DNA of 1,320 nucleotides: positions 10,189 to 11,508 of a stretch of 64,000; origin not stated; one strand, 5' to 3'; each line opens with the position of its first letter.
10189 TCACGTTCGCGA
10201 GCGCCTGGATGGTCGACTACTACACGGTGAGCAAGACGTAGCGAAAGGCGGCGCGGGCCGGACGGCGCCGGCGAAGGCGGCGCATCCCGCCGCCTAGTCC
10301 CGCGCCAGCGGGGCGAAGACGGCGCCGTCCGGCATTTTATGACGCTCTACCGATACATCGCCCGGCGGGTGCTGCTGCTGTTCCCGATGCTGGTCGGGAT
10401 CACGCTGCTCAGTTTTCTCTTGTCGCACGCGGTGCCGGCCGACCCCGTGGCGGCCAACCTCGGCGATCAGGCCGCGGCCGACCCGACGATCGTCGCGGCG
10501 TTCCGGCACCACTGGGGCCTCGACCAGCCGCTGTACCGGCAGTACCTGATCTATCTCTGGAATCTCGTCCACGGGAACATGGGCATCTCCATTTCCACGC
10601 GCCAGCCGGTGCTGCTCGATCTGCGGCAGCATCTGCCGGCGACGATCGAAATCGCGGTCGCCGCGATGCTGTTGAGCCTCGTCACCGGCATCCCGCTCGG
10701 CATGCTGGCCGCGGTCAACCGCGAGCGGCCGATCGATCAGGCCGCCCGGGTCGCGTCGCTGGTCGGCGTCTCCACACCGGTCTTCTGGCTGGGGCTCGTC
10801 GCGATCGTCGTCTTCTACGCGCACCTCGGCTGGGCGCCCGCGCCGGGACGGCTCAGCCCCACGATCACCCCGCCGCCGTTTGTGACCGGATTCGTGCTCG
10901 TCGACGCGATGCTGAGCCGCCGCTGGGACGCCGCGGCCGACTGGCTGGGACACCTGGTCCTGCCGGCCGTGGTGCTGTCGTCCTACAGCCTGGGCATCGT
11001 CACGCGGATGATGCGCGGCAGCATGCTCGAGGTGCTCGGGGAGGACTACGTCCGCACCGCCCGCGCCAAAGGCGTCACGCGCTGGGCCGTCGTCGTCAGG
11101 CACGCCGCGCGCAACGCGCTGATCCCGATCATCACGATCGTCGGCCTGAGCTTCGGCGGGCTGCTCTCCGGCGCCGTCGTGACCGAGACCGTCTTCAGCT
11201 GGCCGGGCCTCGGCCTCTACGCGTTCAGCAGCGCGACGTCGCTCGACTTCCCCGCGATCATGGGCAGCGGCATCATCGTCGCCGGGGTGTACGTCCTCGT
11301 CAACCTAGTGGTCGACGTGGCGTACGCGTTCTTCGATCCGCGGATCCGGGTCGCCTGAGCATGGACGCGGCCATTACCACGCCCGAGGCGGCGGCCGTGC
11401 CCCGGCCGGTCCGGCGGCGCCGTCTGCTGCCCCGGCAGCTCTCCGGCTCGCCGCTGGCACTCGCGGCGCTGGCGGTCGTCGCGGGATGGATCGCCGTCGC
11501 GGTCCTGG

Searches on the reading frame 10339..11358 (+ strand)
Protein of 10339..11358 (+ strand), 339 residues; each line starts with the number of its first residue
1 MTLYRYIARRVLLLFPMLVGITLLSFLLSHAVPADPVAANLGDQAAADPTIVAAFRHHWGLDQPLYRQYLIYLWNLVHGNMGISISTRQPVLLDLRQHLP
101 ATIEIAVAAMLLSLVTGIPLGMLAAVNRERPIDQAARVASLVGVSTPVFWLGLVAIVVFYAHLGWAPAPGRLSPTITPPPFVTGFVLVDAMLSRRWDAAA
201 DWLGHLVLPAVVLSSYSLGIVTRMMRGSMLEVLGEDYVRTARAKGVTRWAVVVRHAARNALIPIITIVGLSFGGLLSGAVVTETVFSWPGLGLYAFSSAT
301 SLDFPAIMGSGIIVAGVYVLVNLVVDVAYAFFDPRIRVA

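Call 59: search_protein_families(library=pfam, proteins=[window:10339-11358:+], max_evalue=0.00001)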
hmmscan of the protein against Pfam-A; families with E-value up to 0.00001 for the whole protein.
window:10339-11358:+ (339 aa): 2 families
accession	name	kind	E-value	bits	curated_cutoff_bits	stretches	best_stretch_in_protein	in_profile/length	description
PF00528.27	BPD_transp_1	-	9.6e-45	153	26.4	1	117-337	1-183/184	Binding-protein-dependent transport system inner membrane component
PF19300.4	BPD_transp_1_N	-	8.7e-11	42.5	23.8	1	4-83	2-79/114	Binding-prot-dependent transport system membrane comp, N-term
